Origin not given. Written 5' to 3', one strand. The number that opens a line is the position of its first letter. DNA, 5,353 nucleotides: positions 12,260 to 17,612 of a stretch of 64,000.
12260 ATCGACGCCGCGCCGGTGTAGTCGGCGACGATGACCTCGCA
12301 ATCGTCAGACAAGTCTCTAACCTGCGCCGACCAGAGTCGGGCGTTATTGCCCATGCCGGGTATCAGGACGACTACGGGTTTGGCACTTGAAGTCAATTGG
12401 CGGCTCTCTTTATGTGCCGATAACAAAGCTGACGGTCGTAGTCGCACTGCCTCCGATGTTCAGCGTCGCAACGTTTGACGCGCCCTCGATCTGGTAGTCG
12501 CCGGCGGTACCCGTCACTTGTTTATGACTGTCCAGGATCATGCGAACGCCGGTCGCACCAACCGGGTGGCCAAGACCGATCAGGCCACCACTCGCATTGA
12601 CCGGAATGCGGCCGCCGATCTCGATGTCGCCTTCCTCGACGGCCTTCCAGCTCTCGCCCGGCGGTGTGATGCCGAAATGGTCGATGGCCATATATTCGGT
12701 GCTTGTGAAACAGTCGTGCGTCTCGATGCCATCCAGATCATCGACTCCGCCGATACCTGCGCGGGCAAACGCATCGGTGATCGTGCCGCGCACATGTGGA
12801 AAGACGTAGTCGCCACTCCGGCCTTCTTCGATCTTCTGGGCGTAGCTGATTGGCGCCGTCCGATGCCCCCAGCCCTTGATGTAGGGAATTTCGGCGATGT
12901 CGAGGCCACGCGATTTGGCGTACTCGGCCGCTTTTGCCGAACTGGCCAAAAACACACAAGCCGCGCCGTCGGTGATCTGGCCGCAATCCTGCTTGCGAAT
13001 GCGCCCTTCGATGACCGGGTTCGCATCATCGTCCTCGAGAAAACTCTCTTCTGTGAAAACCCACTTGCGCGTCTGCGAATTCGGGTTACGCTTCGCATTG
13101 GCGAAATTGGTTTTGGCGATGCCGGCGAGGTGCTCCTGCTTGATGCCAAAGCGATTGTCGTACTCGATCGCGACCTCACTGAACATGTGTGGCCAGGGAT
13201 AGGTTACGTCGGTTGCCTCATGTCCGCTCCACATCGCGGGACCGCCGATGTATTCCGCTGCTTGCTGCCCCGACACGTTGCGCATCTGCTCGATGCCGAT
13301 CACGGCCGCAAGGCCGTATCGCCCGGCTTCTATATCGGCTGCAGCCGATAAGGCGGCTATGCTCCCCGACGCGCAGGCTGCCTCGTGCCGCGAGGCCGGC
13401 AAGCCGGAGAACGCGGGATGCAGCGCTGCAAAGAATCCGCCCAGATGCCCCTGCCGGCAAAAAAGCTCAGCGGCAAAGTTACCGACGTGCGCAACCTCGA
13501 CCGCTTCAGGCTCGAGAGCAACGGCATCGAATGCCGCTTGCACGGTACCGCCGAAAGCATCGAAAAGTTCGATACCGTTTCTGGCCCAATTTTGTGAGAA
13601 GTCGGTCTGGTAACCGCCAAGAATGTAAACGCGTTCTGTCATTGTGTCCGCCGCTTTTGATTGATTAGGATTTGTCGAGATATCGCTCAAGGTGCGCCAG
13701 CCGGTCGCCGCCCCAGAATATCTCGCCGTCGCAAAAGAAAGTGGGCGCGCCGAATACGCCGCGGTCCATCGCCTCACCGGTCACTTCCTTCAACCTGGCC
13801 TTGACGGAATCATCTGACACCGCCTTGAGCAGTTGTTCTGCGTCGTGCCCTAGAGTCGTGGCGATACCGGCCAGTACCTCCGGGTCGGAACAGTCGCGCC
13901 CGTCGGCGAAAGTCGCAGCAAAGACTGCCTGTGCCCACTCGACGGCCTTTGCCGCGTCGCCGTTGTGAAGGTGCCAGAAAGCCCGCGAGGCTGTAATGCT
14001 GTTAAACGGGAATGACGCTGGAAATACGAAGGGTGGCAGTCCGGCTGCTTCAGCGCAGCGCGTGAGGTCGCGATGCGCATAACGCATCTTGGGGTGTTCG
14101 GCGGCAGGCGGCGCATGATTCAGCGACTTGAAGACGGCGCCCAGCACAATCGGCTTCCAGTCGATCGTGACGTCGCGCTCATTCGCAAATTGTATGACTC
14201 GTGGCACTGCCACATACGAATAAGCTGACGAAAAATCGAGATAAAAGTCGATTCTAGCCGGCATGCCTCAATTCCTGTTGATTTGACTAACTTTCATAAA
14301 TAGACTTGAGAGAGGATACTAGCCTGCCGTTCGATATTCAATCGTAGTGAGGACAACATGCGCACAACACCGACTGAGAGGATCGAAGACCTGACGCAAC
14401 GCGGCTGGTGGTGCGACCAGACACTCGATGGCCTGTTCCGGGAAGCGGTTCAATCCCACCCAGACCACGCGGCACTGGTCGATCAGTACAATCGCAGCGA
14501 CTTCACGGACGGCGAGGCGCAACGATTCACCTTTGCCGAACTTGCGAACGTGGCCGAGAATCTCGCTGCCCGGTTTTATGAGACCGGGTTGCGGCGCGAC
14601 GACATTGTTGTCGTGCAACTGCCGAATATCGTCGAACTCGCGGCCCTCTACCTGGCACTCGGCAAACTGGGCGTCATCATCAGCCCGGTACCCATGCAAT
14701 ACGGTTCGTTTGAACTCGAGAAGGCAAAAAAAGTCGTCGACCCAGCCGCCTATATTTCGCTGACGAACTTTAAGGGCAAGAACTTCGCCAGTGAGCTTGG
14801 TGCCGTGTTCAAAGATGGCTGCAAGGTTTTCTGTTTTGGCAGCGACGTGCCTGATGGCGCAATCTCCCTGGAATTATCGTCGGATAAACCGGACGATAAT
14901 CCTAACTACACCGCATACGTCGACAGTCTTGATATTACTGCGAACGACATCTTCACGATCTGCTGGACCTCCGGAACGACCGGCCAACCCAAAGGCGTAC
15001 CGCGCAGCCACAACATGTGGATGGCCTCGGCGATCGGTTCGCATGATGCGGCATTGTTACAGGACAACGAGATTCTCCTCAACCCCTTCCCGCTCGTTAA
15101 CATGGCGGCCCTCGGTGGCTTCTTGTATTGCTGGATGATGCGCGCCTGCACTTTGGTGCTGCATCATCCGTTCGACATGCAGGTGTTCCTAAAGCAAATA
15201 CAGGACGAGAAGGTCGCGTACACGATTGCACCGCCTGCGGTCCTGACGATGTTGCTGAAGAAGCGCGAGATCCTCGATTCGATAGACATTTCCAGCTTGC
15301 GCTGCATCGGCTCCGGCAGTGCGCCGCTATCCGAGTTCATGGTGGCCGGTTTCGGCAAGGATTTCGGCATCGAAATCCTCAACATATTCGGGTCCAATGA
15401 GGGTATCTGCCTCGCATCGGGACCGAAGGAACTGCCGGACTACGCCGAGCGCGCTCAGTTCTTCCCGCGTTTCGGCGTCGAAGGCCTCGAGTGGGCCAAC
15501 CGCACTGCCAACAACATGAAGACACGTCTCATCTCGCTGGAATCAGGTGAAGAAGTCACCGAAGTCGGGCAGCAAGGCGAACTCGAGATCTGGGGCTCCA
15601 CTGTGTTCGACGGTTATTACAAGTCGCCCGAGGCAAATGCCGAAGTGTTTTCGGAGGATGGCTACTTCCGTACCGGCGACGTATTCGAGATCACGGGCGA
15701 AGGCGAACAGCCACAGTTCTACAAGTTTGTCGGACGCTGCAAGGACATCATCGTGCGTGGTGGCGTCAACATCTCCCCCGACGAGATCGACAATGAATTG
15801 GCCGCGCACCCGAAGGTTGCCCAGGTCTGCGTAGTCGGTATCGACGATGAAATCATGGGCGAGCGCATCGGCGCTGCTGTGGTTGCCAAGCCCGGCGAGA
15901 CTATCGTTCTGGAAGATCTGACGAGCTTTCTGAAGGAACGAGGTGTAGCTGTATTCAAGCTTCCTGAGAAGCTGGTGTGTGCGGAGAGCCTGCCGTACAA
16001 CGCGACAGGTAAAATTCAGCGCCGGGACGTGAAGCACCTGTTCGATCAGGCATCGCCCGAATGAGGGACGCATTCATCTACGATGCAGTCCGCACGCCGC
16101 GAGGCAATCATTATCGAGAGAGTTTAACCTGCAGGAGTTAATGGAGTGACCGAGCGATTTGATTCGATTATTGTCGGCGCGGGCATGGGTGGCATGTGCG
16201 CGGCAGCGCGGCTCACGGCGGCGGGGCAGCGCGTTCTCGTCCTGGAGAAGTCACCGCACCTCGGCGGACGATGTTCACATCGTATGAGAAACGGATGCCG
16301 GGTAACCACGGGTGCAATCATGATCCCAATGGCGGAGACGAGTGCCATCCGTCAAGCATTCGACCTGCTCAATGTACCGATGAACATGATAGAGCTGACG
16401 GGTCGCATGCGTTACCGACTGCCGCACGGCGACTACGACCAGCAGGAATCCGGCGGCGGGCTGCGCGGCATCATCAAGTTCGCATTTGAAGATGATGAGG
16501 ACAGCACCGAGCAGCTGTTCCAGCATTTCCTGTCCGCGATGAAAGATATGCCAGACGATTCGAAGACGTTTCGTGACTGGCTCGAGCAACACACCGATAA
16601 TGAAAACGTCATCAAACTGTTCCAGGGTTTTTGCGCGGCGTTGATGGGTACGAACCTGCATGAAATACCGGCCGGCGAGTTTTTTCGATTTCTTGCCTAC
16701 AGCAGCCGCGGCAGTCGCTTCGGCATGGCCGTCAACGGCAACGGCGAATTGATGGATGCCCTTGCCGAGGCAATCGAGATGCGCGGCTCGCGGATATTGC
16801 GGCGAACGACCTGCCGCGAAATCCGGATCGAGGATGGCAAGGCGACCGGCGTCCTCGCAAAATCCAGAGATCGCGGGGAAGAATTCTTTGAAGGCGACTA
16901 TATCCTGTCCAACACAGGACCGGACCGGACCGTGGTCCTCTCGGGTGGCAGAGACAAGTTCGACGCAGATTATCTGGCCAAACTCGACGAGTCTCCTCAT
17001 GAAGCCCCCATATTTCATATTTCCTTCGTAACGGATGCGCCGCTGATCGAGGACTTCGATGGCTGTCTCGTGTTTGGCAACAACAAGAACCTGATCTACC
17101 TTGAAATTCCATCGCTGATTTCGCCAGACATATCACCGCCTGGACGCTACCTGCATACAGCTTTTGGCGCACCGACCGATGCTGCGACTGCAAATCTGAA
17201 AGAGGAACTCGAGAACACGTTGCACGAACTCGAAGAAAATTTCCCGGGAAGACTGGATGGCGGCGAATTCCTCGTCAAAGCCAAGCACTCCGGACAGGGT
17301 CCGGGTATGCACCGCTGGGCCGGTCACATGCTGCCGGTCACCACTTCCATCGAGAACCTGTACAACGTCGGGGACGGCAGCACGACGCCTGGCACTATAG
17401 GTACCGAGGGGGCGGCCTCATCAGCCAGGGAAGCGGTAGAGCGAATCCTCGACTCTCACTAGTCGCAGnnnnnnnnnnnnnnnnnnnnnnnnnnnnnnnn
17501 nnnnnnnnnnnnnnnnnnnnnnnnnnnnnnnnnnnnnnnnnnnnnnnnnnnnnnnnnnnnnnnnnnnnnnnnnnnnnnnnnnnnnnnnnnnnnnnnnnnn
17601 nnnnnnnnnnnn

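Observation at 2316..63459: One 17-bp operator-like motif (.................) precedes essentially every transcription unit across ~56 kb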

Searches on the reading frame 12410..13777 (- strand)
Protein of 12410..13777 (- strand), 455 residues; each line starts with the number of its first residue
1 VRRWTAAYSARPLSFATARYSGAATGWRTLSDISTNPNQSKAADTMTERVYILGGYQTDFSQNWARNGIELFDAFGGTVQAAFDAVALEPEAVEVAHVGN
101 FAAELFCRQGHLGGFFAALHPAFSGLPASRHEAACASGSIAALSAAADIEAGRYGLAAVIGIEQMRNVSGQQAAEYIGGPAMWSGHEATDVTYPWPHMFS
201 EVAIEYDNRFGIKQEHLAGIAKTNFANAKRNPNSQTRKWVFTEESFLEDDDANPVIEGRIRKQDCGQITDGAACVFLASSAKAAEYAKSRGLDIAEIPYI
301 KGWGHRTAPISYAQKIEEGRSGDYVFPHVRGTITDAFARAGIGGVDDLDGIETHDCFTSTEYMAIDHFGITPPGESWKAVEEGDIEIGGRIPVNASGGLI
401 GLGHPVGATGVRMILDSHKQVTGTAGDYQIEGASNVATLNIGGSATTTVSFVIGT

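Call 6: search_protein_families(library=pfam, proteins=[window:12410-13777:-])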
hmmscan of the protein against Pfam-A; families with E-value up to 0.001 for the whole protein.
window:12410-13777:- (455 aa): 3 families
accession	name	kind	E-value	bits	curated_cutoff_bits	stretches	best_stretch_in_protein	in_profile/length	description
PF22691.2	Thiolase_C_1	-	2.5e-26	92.6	28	1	323-454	14-143/144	Thiolase C-terminal domain-like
PF00108.29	Thiolase_N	-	5.5e-10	39.5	26.4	1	52-235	3-191/260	Thiolase, N-terminal domain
PF02803.24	Thiolase_C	-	1.4e-08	34.8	27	1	333-430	28-106/123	Thiolase, C-terminal domain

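Call 40: search_protein_families(library=ncbifam, proteins=[window:12410-13777:-], max_evalue=0.00001)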
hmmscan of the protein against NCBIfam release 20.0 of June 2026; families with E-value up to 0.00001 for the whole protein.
window:12410-13777:- (455 aa): 27 families (the best 25 are shown)
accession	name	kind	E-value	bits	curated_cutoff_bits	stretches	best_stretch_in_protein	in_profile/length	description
NF004936.0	PRK06289.1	equivalog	1.8e-192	639.6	375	1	46-455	1-403/405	acetyl-CoA acetyltransferase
NF005704.0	PRK07516.1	subfamily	4.9e-71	239.7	412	1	77-448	28-380/389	thiolase domain-containing protein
NF004720.0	PRK06064.1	subfamily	9.2e-64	215.6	420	1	48-452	2-384/389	thiolase domain-containing protein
NF004810.0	PRK06157.1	equivalog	2e-56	191.9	403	1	43-452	2-392/400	acetyl-CoA acetyltransferase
NF053570.1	AcCoTHIOL_METTL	equivalog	1.6e-52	178.7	600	1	50-453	4-381/385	acetyl-CoA acetyltransferase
NF006102.0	PRK08256.1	subfamily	3.6e-45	154.7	436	1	47-449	2-387/394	lipid-transfer protein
NF009228.0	PRK12578.1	subfamily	5.7e-40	137.1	485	1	77-448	29-380/387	thiolase domain-containing protein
NF004982.0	PRK06365.1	equivalog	5.7e-35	121.2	695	2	330-424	296-391/430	thiolase domain-containing protein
NF004715.0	PRK06059.1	equivalog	2.4e-31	109.1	424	1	46-443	2-388/399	lipid-transfer protein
NF006180.0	PRK08313.1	subfamily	4.7e-31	108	514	1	47-454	3-383/389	thiolase domain-containing protein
NF053628.1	BnzsclthlBbsBGT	equivalog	9.8e-26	90.4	750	1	48-445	5-371/389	benzoylsuccinyl-CoA thiolase subunit BbsB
NF004811.0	PRK06158.1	subfamily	1.3e-23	83.7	421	1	143-455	93-380/384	acetyl-CoA acetyltransferase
NF004721.0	PRK06065.1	equivalog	1e-19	70.7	455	1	46-433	8-370/393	thiolase domain-containing protein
NF005892.0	PRK07855.1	subfamily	7.1e-19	67.9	469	1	48-449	6-383/390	lipid-transfer protein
NF004722.0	PRK06066.1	equivalog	3.7e-17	62.4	516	1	191-438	137-368/385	thiolase domain-containing protein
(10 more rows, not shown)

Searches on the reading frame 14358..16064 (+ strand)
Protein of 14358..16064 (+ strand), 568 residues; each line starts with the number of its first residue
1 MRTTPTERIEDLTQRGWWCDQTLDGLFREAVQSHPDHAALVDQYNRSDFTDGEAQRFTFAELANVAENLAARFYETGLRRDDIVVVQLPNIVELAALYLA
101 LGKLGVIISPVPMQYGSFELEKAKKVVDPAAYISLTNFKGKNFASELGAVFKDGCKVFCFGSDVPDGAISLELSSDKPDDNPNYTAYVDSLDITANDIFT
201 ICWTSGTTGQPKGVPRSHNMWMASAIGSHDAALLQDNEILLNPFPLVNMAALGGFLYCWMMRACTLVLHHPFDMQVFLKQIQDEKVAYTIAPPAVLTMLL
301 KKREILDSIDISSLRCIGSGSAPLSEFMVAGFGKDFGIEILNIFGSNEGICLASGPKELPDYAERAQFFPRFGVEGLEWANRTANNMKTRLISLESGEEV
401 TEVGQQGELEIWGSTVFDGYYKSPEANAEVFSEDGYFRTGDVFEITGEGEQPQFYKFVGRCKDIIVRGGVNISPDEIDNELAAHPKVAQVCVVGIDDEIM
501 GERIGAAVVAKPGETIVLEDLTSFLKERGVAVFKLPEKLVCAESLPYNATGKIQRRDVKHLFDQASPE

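Call 7: search_protein_families(library=pfam, proteins=[window:14358-16064:+])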
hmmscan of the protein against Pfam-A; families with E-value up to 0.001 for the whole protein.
window:14358-16064:+ (568 aa): 2 families
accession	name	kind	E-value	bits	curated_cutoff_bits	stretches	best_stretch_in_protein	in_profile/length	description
PF00501.34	AMP-binding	-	5.2e-56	190.5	29.9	1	27-421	1-384/384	AMP-binding enzyme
PF13193.12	AMP-binding_C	-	4.8e-13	50.3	24.5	1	476-552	1-76/76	AMP-binding enzyme C-terminal domain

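Call 40: search_protein_families(library=ncbifam, proteins=[window:14358-16064:+], max_evalue=0.00001)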
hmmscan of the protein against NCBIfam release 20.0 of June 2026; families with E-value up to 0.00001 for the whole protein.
window:14358-16064:+ (568 aa): 99 families (the best 25 are shown)
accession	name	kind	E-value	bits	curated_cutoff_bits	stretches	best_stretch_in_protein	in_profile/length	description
NF004837.0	PRK06187.1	subfamily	1.6e-82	277.5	476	1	21-564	8-524/531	long-chain-fatty-acid--CoA ligase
TIGR03208.1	cyc_hxne_CoA_lg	equivalog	3.9e-70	237.1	792.3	1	8-555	9-533/538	cyclohexanecarboxylate-CoA ligase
NF004758.0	PRK06087.1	equivalog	5.8e-70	236.2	736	1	10-558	13-531/548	medium-chain fatty-acid--CoA ligase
TIGR02275.1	DHB_AMP_lig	equivalog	7.1e-69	232.4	723.55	1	5-557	7-524/526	(2,3-dihydroxybenzoyl)adenylate synthase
NF008192.1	PRK10946.1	equivalog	8.4e-66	222.3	783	1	5-564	8-531/534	(2,3-dihydroxybenzoyl)adenylate synthase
NF005801.1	PRK07656.1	equivalog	1.4e-61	208.7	657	2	398-557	344-498/500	FadD3 family acyl-CoA ligase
NF009233.0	PRK12583.1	subfamily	2.5e-61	207.7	832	1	20-559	17-547/558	fatty acid CoA ligase family protein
NF005702.0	PRK07514.1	subfamily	1e-60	205.6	558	1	48-560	21-498/506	malonyl-CoA synthase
NF006182.0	PRK08316.1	subfamily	3.4e-59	200.7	663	1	21-565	11-520/523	fatty acyl-CoA synthetase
NF052269.1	Staph_lig_FadD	equivalog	6.2e-55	186.5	650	1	54-564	25-495/499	long-chain-fatty-acid--CoA ligase FadD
NF004114.0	PRK05605.1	equivalog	1.1e-54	185.7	766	1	188-561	213-568/575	long-chain-fatty-acid--CoA ligase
NF004814.0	PRK06164.1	equivalog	5.8e-54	183.6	677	1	21-558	10-526/540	acyl-CoA synthetase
NF004511.1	PRK05852.1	equivalog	1.3e-53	182.4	650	1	26-562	4-504/505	FadD7 family fatty acid--CoA ligase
NF005947.1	PRK08008.1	equivalog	1.6e-53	182.1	651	1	21-558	7-517/518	crotonobetaine/carnitine-CoA ligase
NF006181.0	PRK08314.1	subfamily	1.5e-52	178.7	705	1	190-559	198-551/563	long-chain-fatty-acid--CoA ligase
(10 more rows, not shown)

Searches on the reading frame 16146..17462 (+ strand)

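Call 7: search_protein_families(library=pfam, proteins=[window:16146-17462:+])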
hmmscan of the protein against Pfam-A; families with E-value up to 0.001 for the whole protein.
window:16146-17462:+ (438 aa): 9 families
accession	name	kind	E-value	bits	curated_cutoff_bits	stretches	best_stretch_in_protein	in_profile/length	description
PF01593.30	Amino_oxidase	-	1e-22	81.5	19.8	1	14-435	1-443/443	Flavin containing amine oxidoreductase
PF13450.12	NAD_binding_8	-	4.6e-15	56.1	21.9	1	9-62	1-54/68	NAD(P)-binding Rossmann-like domain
PF00890.30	FAD_binding_2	-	1.8e-12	47.6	20.4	1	6-43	1-37/414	FAD binding domain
PF01266.30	DAO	-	5e-12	46.4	27.9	1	7-46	2-41/353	FAD dependent oxidoreductase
PF12831.13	FAD_oxidored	-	7.8e-09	35.7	27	1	7-49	2-44/416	FAD dependent oxidoreductase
PF03486.20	HI0933_like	-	1.4e-05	25.1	50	1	6-54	2-50/244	HI0933-like protein Rossmann domain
PF07992.20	Pyr_redox_2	-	0.00011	22.1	26.1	1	6-44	2-41/291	Pyridine nucleotide-disulphide oxidoreductase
PF01494.25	FAD_binding_3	-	0.00037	20.2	22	0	6-36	3-33/349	FAD binding domain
PF13454.12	NAD_binding_9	-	0.00065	20.1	21.8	0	8-43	1-40/155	FAD-NAD(P)-binding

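Call 40: search_protein_families(library=ncbifam, proteins=[window:16146-17462:+], max_evalue=0.00001)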
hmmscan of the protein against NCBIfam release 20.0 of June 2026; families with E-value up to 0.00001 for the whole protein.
window:16146-17462:+ (438 aa): 26 families (the best 25 are shown)
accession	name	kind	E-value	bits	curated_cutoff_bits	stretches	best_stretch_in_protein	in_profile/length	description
TIGR03467.1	HpnE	equivalog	9.9e-16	58.1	283.05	1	8-435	2-429/430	hydroxysqualene dehydroxylase HpnE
NF005560.0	PRK07233.1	equivalog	3e-15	56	252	0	138-240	131-239/435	hypothetical protein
TIGR02730.1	carot_isom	equivalog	4.9e-14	52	586.9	1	5-94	1-94/493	carotenoid isomerase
NF045637.1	carotdesatCrtDProt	equivalog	5.1e-14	51.7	580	1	8-63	2-57/485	1-hydroxycarotenoid 3,4-desaturase CrtD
TIGR02734.1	crtI_fam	subfamily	1.1e-12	47.5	238.1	1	8-74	2-66/504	phytoene desaturase family protein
NF058655.1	CrtID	equivalog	8.6e-12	44.6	640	1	8-63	2-57/478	bifunctional phytoene desaturase/3,4-desaturase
TIGR02733.1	desat_CrtD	equivalog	7.3e-11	41.4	549.7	0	8-78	5-76/492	C-3',4' desaturase CrtD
NF045689.1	BCarotKetCrtO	equivalog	7.7e-09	34.6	1000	0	3-42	2-41/563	beta-carotene ketolase CrtO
NF006130.0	PRK08274.1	equivalog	9.8e-09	34.5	369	1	3-53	4-54/467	FAD-dependent tricarballylate dehydrogenase TcuA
NF009478.0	PRK12844.1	equivalog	3.4e-08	32.3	789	1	3-43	7-47/559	3-ketosteroid-delta-1-dehydrogenase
TIGR01350.1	lipoamide_DH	equivalog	4.3e-08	32.3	408.8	1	5-51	2-44/461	dihydrolipoyl dehydrogenase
NF004992.0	PRK06370.1-4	equivalog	6.4e-08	31.5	629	1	1-58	1-54/459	FAD-containing oxidoreductase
NF004789.0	PRK06134.1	subfamily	8.2e-08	31.2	747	0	3-43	11-51/581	FAD-dependent oxidoreductase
NF005546.0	PRK07208.1-2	equivalog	1.7e-07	30.2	418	0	196-256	248-309/527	hypothetical protein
NF005548.0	PRK07208.1-4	equivalog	1.7e-07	30.2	389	0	6-59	5-58/488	hypothetical protein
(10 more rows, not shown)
